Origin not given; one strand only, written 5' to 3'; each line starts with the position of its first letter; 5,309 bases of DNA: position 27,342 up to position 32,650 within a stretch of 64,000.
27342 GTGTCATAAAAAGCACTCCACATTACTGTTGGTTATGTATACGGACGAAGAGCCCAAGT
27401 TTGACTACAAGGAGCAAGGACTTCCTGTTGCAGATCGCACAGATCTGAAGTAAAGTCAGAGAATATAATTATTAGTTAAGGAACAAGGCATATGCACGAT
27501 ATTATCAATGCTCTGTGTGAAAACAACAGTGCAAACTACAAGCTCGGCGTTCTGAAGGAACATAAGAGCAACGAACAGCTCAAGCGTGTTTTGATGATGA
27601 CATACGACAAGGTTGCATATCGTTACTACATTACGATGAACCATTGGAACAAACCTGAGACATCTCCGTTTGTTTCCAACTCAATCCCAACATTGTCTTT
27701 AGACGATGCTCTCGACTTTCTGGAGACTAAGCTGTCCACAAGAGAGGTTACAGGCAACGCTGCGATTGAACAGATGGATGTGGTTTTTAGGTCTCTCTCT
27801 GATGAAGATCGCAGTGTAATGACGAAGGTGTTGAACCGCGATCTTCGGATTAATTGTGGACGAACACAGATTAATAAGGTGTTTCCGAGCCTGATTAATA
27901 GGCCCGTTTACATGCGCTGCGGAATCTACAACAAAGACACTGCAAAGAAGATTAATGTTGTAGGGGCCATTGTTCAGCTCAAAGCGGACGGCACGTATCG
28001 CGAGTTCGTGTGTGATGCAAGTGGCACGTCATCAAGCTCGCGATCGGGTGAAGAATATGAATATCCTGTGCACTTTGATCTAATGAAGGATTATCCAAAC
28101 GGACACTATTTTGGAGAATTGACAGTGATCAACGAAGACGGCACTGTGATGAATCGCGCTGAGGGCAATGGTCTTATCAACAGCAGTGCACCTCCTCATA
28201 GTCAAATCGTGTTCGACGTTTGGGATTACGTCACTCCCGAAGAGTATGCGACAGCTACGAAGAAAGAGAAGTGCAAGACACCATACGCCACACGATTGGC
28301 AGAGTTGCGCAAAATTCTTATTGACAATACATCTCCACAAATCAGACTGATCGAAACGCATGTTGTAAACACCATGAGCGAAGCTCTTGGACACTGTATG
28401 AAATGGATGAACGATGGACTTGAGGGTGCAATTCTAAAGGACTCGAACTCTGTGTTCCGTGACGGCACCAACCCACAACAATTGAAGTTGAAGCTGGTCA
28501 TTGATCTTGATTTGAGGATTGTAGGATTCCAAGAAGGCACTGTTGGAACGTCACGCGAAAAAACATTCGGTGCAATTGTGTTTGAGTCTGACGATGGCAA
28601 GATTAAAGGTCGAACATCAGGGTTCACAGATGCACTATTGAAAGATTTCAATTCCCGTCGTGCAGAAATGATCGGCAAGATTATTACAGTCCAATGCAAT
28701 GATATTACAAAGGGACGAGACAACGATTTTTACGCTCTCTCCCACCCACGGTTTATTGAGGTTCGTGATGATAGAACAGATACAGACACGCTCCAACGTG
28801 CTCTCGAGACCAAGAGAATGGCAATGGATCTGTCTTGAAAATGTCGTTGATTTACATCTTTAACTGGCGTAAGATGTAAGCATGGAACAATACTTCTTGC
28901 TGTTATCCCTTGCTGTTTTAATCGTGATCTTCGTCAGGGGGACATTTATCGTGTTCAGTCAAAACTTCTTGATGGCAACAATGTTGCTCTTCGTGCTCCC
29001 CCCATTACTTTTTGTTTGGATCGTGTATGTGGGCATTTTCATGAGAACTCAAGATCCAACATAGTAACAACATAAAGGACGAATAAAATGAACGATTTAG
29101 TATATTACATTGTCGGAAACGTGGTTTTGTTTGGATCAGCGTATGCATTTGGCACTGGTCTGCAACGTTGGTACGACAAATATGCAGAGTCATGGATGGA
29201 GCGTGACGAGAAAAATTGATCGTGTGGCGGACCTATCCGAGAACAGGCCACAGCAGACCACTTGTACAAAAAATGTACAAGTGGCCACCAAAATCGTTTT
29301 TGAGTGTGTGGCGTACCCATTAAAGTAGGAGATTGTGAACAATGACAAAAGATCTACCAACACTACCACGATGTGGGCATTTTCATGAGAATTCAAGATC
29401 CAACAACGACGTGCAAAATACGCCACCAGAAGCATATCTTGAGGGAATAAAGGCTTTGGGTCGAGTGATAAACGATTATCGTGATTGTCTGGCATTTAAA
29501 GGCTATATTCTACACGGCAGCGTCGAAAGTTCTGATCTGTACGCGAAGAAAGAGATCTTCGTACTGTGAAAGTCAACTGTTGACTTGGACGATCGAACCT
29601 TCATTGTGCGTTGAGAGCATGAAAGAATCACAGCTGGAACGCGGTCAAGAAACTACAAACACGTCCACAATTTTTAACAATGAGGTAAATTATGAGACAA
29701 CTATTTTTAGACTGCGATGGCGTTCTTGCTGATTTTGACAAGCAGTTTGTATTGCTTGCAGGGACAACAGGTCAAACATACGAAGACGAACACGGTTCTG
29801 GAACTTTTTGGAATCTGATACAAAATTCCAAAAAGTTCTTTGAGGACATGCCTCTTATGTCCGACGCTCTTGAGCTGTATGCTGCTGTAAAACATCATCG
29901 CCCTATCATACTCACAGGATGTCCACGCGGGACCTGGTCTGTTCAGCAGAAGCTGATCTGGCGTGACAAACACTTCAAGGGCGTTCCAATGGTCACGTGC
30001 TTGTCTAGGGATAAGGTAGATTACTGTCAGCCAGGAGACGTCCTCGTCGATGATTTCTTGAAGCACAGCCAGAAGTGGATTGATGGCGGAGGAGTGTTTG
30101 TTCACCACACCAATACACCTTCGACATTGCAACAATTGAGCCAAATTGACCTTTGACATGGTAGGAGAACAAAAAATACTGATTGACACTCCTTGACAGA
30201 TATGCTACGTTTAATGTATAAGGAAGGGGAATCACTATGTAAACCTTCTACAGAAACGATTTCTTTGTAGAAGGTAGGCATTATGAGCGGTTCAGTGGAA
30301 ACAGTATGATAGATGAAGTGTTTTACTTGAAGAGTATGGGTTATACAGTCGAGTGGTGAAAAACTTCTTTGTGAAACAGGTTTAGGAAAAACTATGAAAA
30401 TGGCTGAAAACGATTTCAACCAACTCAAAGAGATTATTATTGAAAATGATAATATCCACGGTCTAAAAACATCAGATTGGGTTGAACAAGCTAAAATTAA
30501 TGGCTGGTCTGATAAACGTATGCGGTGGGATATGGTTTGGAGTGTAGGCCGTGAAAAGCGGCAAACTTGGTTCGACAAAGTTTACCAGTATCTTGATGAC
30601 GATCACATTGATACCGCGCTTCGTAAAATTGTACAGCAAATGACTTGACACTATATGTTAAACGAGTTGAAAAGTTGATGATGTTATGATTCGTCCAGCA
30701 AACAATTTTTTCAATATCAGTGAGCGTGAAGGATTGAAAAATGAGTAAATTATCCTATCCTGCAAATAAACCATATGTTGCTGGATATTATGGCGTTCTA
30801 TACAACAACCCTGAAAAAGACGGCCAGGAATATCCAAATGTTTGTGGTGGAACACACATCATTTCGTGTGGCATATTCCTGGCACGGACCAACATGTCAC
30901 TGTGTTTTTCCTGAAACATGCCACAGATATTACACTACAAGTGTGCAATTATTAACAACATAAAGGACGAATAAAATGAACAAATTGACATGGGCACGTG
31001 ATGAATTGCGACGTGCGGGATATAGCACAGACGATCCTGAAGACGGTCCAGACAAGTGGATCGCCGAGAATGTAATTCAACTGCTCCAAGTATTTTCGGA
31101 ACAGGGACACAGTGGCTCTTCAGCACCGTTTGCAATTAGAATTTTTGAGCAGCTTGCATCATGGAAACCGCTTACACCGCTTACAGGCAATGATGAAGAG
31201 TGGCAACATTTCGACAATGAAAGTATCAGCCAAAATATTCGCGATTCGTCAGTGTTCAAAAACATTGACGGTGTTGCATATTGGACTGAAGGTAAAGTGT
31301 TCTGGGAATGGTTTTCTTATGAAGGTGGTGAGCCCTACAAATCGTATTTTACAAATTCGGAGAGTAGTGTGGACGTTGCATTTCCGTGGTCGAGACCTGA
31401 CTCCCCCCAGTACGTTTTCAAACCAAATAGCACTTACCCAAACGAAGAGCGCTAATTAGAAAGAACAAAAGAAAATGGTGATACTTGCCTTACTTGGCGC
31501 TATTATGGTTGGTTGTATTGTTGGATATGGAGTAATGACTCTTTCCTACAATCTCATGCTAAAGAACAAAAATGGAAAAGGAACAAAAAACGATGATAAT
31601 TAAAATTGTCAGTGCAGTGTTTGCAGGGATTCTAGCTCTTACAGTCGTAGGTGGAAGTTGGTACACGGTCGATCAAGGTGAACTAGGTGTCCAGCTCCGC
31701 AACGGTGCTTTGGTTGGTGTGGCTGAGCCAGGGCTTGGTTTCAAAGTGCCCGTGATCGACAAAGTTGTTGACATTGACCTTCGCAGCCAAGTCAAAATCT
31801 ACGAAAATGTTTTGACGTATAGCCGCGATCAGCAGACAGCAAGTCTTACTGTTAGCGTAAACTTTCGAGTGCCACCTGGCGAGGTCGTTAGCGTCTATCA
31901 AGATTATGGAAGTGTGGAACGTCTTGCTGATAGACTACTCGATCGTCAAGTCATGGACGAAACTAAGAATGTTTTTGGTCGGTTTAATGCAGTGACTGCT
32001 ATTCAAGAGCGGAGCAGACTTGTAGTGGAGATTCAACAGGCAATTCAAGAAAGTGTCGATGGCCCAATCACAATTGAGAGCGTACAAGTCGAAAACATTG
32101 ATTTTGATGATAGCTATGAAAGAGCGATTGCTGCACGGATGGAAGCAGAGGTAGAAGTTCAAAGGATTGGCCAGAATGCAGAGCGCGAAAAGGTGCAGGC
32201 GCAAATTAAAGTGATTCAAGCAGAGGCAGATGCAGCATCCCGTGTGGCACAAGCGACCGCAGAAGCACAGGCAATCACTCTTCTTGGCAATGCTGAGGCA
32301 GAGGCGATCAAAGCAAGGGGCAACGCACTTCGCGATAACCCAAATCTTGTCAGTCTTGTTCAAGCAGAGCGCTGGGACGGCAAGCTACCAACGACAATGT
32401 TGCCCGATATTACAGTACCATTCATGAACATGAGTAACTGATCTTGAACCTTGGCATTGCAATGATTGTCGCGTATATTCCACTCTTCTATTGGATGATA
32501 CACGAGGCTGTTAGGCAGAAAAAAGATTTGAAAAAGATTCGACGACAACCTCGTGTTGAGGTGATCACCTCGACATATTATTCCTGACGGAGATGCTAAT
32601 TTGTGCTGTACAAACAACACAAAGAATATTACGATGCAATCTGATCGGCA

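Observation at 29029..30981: Mosaic short repeat cassettes R1 and R2 used in different reading frames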

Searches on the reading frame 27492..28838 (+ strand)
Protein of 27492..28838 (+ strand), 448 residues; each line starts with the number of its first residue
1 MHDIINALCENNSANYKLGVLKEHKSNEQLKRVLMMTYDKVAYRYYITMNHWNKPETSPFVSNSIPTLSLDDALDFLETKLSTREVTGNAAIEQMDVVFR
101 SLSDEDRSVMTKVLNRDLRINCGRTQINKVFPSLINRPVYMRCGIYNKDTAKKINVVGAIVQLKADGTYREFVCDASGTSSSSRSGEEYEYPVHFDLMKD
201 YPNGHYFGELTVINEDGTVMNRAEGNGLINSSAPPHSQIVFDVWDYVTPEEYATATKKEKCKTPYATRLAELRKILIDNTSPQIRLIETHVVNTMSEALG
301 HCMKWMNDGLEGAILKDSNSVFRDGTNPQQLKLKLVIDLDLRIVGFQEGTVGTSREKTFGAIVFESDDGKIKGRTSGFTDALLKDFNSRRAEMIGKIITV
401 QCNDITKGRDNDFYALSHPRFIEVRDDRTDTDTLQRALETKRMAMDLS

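Call 7: search_dna_similar(query=window:27492-28838:+, collection=phages, mode=protein, max_rows=25)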
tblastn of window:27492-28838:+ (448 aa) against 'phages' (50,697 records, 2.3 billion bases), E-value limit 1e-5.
Records with a match: 2262; places in all: 2265; records where one place covers at least 80% of the query: 2055.
Best place of each record, by identity: <60% 2262.
By first word of the organism name: Escherichia 672; Klebsiella 335; Vibrio 241; Salmonella 203; Aeromonas 104; Shigella 89; Acinetobacter 72; Enterobacter 63; Campylobacter 54; Enterobacteria 49; and 53 more.
By host as written in the record: - 356; Escherichia coli 278; Klebsiella pneumoniae 114; Escherichia coli O157:H7 38; Salmonella enterica 29; Escherichia coli B 28; Aeromonas salmonicida 28; Escherichia coli str. K-12 substr. MG1655 26; and 559 more.
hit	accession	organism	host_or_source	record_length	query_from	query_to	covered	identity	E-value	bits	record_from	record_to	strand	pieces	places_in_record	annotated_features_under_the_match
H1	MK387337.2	Vibrio phage Va1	Vibrio alginolyticus NBRC 15630 = ATCC ...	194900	1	448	100%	45.2%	7e-118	385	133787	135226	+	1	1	hypothetical protein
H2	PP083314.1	Vibrio phage VB_VaC_SRILMA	Vibrio alginolyticus CECT 521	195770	1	448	100%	44.7%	3e-116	380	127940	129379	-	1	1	ATP-dependent DNA ligase | hypothetical protein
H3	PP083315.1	Vibrio phage VB_VaC_TDDLMA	Vibrio alginolyticus CECT 521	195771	1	448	100%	44.7%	3e-116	380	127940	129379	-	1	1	ATP-dependent DNA ligase | hypothetical protein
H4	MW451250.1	Vibrio phage phiTY18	Vibrio parahaemolyticus TY18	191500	1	448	100%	44.1%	4e-115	377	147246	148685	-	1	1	record has no annotation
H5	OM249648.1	Vibrio phage phiKT1024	Vibrio sp.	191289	1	448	100%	44.1%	8e-115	376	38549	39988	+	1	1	putative DNA ligase | hypothetical protein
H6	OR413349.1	Vibrio phage pv27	Vibrio parahaemolyticus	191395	1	448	100%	43.9%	4e-114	374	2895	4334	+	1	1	ATP-dependent DNA ligase | hypothetical protein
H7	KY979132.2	Acidovorax phage ACP17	Acidovorax citrulli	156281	4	437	97%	36.0%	9e-67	237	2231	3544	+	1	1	DNA ligase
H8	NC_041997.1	Acidovorax phage ACP17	Acidovorax citrulli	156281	4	437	97%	36.0%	9e-67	237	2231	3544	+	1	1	DNA ligase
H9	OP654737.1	Campylobacter phage vB_CjeM_WX1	Campylobacter jejuni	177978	1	421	94%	36.7%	2e-67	239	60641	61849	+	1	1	putative DNA ligase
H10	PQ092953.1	Campylobacter phage CC_R7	Campylobacter coli 99-2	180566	3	421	94%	36.6%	8e-66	234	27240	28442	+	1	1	DNA ligase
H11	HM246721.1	Campylobacter phage vB_CcoM-IBB_35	-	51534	3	421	94%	35.9%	1e-66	236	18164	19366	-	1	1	gp30 DNA ligase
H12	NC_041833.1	Campylobacter phage vB_CcoM-IBB_35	-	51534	3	421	94%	35.9%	1e-66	236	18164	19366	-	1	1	gp30 DNA ligase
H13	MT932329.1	Campylobacter phage F379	Campylobacter jejuni RM1221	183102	3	421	94%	35.9%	3e-66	235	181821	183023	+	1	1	putative DNA ligase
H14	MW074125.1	Campylobacter phage CJLB-12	Campylobacter jejuni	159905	3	421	94%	35.6%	3e-66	236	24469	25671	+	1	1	hypothetical protein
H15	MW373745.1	Campylobacter phage CJLB-13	Campylobacter jejuni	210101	3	421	94%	35.6%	3e-66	236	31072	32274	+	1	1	record has no annotation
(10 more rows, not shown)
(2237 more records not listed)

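Call 12: find_related_loci(query=window:27492-28838:+, collection=viral_contigs, flank=6000)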
Query window:27492-28838:+ (448 aa) in viral_contigs; peptide patterns used: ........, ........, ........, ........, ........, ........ (x = any residue, [..] = any of these).
1 stretches matched a pattern; 1 encode a relative of the query (tblastn E <= 1e-3); 1 distinct loci.
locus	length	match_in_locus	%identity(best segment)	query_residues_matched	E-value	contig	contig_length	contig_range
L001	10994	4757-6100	93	1-448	0e+0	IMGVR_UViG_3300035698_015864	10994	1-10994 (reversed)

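Call 13: get_annotated_region(hit=H2, flank=6000)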
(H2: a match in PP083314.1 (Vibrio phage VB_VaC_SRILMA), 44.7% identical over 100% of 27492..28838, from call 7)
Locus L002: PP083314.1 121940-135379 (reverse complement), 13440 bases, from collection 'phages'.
description: Vibrio phage VB_VaC_SRILMA, complete genome.
organism: Vibrio phage VB_VaC_SRILMA (NCBI taxid 3133107)
taxonomy: Viruses; Duplodnaviria; Heunggongvirae; Uroviricota; Caudoviricetes
host: Vibrio alginolyticus CECT 521; source: water samples collected in Ilhavo channel; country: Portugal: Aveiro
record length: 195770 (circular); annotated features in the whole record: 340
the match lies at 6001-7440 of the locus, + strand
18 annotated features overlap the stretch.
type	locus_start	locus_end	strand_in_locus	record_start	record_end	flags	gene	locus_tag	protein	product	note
CDS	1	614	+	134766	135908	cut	-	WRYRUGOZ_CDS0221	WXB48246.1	ribonucleoside diphosphate reductase small subunit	-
CDS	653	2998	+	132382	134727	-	-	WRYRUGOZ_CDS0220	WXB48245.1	ribonucleotide reductase large subunit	-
CDS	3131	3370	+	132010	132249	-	-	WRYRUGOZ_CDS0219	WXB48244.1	hypothetical protein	-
CDS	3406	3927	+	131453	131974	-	-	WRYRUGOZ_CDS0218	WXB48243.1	hypothetical protein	-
CDS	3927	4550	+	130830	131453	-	-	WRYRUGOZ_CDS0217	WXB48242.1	deoxynucleoside monophosphate kinase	-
CDS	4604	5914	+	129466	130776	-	-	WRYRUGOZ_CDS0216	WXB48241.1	hypothetical protein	-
CDS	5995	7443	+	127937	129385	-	-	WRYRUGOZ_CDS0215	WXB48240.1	ATP-dependent DNA ligase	-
CDS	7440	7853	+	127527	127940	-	-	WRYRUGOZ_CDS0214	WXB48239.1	hypothetical protein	-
CDS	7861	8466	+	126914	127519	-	-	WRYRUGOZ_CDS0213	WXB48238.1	hypothetical protein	-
CDS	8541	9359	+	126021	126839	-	-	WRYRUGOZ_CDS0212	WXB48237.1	hypothetical protein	-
CDS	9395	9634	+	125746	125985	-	-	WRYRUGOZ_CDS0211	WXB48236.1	hypothetical protein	-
CDS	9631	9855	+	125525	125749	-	-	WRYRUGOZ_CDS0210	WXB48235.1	hypothetical protein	-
CDS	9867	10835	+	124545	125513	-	-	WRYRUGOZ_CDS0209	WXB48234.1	hypothetical protein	-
CDS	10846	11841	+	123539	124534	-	-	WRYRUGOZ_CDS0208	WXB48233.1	hypothetical protein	-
CDS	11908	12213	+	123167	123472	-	-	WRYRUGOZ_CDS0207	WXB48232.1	co-chaperonin GroES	-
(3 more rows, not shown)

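Call 24: find_homologous_proteins(query=window:27492-28835:+, max_evalue=1e-60)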
Query window:27492-28835:+ (448 aa): 1295 proteins with E <= 1e-60 among 7052 candidates; the best 120 are listed.
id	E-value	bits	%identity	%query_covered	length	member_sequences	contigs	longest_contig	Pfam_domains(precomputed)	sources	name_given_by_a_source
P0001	0.0e+0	1020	100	100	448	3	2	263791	PF01068.27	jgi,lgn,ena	jgi:hypothetical protein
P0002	1.4e-203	695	69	100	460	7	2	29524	PF01068.27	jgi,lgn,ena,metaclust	metaclust:\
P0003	4.6e-202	690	68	100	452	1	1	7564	PF01068.27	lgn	-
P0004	7.8e-202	689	69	97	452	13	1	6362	PF01068.27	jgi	-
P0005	8.2e-202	689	68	100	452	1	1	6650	PF01068.27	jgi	jgi:hypothetical protein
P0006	2.9e-200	684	67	100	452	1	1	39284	PF01068.27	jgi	jgi:DNA ligase 1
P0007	3.4e-200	683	68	100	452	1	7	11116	PF01068.27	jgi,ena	-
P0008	7.8e-199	679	68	100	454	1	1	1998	PF14743.13,PF01068.27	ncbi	-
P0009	3.9e-198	677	67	99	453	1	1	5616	PF01068.27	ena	-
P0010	1.0e-194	665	66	99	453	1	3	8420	PF01068.27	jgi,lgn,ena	-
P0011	1.2e-194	665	66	99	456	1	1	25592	PF01068.27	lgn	-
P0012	2.6e-194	664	67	100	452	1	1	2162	PF01068.27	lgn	-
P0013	1.1e-193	662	66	100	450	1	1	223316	PF01068.27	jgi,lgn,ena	jgi:hypothetical protein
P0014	1.2e-191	655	66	100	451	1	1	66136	PF01068.27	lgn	-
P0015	1.2e-189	649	63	99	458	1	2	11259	PF01068.27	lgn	-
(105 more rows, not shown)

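Call 25: list_cluster_members(proteins=[P0001])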
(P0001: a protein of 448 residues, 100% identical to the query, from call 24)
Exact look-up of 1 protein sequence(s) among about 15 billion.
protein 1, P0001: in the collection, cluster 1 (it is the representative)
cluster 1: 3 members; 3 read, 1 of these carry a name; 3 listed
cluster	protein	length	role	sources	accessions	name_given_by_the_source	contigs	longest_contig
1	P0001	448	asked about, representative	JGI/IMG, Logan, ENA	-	hypothetical protein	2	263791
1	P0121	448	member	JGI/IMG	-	-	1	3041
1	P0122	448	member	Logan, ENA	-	-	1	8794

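Call 26: find_encoding_contigs(protein=P0122, flank=8000)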
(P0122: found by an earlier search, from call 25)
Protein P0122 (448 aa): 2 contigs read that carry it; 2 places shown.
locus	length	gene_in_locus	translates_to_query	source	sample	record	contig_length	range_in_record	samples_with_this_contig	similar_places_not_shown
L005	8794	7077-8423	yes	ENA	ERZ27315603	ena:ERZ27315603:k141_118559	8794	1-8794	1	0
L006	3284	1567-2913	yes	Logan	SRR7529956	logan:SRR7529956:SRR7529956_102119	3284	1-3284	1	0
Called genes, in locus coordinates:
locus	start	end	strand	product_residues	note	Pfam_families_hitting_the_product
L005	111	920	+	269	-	PF10979:DUF2786 (faint), PF23771:DUF7168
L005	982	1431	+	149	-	-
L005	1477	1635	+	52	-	-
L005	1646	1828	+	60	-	-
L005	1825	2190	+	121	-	-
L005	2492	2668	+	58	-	-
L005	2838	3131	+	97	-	-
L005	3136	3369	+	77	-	-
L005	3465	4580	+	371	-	PF05970:PIF1 (weak), PF13245:AAA_19, PF01443:Viral_helicase1 (weak), PF13604:AAA_30, PF13538:UvrD_C_2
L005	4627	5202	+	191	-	-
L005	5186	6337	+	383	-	PF26128:Gad2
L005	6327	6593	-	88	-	-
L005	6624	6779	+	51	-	-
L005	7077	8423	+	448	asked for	PF01068:DNA_ligase_A_M (weak)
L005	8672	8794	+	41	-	?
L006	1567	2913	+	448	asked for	PF01068:DNA_ligase_A_M (weak)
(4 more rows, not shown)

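Call 27: find_encoding_contigs(protein=P0121, flank=8000)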
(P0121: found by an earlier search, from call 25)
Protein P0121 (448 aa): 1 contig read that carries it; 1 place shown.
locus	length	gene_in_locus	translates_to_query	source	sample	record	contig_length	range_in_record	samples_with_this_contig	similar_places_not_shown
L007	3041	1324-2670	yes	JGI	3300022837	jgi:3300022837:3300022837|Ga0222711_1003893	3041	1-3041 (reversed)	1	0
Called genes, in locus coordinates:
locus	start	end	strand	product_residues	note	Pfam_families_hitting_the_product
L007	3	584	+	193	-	?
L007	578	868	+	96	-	-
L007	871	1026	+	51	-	-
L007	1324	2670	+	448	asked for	PF01068:DNA_ligase_A_M (weak)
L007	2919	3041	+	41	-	?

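Call 28: find_encoding_contigs(protein=P0001, flank=10000)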
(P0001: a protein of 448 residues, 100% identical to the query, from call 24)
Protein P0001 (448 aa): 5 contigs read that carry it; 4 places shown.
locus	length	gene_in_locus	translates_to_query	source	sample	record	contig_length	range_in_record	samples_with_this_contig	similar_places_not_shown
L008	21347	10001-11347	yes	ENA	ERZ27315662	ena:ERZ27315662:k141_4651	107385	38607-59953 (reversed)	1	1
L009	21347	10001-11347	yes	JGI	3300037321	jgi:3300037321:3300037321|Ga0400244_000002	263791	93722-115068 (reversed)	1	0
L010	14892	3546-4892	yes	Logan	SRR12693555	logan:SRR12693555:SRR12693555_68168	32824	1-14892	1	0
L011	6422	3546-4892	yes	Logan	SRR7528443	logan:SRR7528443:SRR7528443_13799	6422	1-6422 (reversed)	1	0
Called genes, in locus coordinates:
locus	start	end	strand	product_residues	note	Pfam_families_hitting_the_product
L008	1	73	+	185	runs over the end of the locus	-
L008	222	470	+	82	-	PF07866:DUF1653 (weak)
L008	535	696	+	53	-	-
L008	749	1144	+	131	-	-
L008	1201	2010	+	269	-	PF10979:DUF2786 (weak), PF23771:DUF7168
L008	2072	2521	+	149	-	-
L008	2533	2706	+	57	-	-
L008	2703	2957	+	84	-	-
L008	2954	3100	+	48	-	-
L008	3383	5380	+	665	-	PF26675:DUF8224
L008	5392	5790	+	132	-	-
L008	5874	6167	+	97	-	-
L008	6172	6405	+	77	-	-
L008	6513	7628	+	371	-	PF05970:PIF1 (weak), PF13245:AAA_19, PF01443:Viral_helicase1 (faint), PF13604:AAA_30, PF13538:UvrD_C_2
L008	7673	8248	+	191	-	-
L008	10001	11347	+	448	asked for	PF01068:DNA_ligase_A_M (weak)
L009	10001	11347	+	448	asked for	PF01068:DNA_ligase_A_M (weak)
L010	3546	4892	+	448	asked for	PF01068:DNA_ligase_A_M (weak)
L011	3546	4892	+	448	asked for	PF01068:DNA_ligase_A_M (weak)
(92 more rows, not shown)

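Call 57: search_protein_families(library=pfam, proteins=[L001:7640-7870:+], max_evalue=0.01)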
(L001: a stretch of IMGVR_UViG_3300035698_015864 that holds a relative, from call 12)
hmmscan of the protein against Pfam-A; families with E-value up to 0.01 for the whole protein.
L001:7640-7870:+ (77 aa): 0 families

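Call 70: search_protein_families(library=phrogs, proteins=[L001:7640-7870:+, L001:6528-6788:+], max_evalue=0.001)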
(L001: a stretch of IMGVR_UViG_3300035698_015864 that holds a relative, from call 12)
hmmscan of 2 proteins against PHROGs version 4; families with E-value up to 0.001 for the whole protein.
L001:7640-7870:+ (77 aa): 0 families

L001:6528-6788:+ (87 aa): 0 families

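Call 72: find_encoding_contigs(protein=P0002, flank=6000, max_places=2)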
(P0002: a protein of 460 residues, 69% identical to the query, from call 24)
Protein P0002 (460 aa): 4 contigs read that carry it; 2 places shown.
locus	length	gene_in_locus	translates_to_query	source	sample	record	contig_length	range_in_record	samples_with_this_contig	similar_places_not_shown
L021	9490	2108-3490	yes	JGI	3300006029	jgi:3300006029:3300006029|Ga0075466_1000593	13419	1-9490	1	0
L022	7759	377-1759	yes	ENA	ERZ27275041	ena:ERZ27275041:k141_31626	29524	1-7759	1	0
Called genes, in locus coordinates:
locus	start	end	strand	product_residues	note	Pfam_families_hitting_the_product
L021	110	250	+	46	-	-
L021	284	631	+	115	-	-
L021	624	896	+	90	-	-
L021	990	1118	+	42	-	-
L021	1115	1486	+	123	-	PF10686:YAcAr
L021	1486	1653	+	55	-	-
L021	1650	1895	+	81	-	-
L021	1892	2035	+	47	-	-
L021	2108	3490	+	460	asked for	PF01068:DNA_ligase_A_M (weak)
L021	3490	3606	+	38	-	-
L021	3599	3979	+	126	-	-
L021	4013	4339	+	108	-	-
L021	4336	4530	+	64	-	-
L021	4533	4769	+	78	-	-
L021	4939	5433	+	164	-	-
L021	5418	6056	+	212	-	PF00574:CLP_protease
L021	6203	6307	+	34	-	-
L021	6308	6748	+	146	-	-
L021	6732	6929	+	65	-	-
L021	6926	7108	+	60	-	-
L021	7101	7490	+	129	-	-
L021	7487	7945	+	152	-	-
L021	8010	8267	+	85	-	-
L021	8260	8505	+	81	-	PF00462:Glutaredoxin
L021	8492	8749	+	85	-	PF10902:WYL_2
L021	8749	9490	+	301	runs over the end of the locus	PF00534:Glycos_transf_1, PF13692:Glyco_trans_1_4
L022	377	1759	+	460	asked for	PF01068:DNA_ligase_A_M (weak)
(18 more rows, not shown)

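Call 73: find_encoding_contigs(protein=P0013, flank=6000, max_places=2)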
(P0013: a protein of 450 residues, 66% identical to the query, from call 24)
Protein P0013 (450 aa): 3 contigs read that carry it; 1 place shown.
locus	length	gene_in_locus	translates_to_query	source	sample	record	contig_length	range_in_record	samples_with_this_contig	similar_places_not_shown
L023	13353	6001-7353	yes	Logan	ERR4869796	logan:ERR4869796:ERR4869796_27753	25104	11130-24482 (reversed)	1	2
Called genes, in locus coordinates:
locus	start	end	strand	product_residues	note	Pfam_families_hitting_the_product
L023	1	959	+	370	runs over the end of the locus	PF05970:PIF1, PF13604:AAA_30, PF13245:AAA_19, PF13401:AAA_22 (weak), PF01443:Viral_helicase1 (faint), PF13538:UvrD_C_2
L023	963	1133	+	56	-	-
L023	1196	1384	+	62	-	-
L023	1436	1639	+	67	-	-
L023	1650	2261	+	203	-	-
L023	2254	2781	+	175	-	PF12850:Metallophos_2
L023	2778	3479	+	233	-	PF01409:tRNA-synt_2d (weak), PF00587:tRNA-synt_2b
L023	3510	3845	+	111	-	-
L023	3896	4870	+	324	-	PF09414:RNA_ligase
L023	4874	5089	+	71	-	-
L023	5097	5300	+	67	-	-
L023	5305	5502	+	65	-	-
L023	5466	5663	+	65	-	-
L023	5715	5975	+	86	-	-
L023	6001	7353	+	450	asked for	PF01068:DNA_ligase_A_M (faint)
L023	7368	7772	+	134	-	-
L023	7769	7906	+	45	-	-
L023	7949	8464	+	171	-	-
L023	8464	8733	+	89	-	-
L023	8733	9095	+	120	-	-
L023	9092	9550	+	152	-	-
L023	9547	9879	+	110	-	-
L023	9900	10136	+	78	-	-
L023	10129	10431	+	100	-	-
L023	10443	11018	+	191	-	-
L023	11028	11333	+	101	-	PF26948:DUF8296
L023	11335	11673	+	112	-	-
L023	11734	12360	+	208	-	PF06941:NT5C (faint)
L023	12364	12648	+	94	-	-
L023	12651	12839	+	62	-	-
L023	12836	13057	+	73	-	-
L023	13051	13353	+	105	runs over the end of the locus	-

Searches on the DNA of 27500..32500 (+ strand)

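Call 6: search_dna_similar(query=window:27500-32500:+, collection=phages, mode=near, max_rows=30)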
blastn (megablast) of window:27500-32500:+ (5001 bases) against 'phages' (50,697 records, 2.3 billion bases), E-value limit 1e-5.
No match.
